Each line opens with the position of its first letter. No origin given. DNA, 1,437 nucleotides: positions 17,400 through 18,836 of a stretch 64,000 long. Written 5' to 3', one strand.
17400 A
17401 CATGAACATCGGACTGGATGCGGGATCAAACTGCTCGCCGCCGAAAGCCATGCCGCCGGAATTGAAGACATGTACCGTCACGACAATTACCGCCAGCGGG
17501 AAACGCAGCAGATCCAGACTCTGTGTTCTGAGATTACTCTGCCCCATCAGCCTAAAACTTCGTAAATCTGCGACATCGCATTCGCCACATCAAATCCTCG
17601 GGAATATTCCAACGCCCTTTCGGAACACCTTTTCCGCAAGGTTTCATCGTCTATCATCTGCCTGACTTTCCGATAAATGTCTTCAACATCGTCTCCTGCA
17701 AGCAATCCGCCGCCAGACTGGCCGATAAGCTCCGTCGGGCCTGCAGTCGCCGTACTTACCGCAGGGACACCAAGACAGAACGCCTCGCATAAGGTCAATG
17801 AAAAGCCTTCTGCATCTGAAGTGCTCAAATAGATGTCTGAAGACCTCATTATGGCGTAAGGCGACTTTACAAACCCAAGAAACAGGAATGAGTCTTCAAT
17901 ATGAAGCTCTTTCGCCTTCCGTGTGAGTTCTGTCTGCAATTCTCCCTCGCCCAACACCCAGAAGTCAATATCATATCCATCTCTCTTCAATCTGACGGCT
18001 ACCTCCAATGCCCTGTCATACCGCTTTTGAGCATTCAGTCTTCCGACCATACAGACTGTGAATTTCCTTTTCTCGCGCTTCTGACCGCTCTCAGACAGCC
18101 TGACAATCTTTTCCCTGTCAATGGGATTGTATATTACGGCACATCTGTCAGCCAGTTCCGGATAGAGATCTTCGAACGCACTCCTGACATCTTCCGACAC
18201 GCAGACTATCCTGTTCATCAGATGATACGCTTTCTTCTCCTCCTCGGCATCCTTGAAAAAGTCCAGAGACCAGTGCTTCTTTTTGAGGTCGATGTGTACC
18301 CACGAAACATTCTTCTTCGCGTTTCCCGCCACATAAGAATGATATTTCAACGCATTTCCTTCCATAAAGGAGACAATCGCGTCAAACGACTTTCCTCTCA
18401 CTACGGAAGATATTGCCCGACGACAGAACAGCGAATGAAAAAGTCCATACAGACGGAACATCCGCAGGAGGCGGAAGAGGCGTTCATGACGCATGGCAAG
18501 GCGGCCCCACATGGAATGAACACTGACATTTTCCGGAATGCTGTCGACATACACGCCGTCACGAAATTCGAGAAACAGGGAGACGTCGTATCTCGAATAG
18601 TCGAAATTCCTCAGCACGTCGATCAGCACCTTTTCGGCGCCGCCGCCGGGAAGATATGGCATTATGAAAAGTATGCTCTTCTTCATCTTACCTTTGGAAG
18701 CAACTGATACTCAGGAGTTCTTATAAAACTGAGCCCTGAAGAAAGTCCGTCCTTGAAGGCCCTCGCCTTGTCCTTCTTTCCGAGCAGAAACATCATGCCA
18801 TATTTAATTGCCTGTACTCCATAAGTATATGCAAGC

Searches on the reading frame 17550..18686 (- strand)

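Call 69: search_protein_families(library=pfam, proteins=[window:17550-18686:-], max_evalue=0.00001)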
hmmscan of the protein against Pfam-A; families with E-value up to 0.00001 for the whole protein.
window:17550-18686:- (379 aa): 4 families
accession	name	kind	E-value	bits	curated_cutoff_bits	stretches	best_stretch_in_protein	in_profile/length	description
PF00534.26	Glycos_transf_1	-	7.9e-32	110.6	26.4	1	203-358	10-169/172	Glycosyl transferases group 1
PF13692.12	Glyco_trans_1_4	-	9.6e-25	87.9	27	1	209-347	2-142/142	Glycosyl transferases group 1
PF13439.12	Glyco_transf_4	-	3.4e-10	40.6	28.5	1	15-192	2-169/170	Glycosyltransferase Family 4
PF20706.3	GT4-conflict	-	3.5e-09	36.6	26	1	198-371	187-368/385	Family 4 Glycosyltransferase in conflict systems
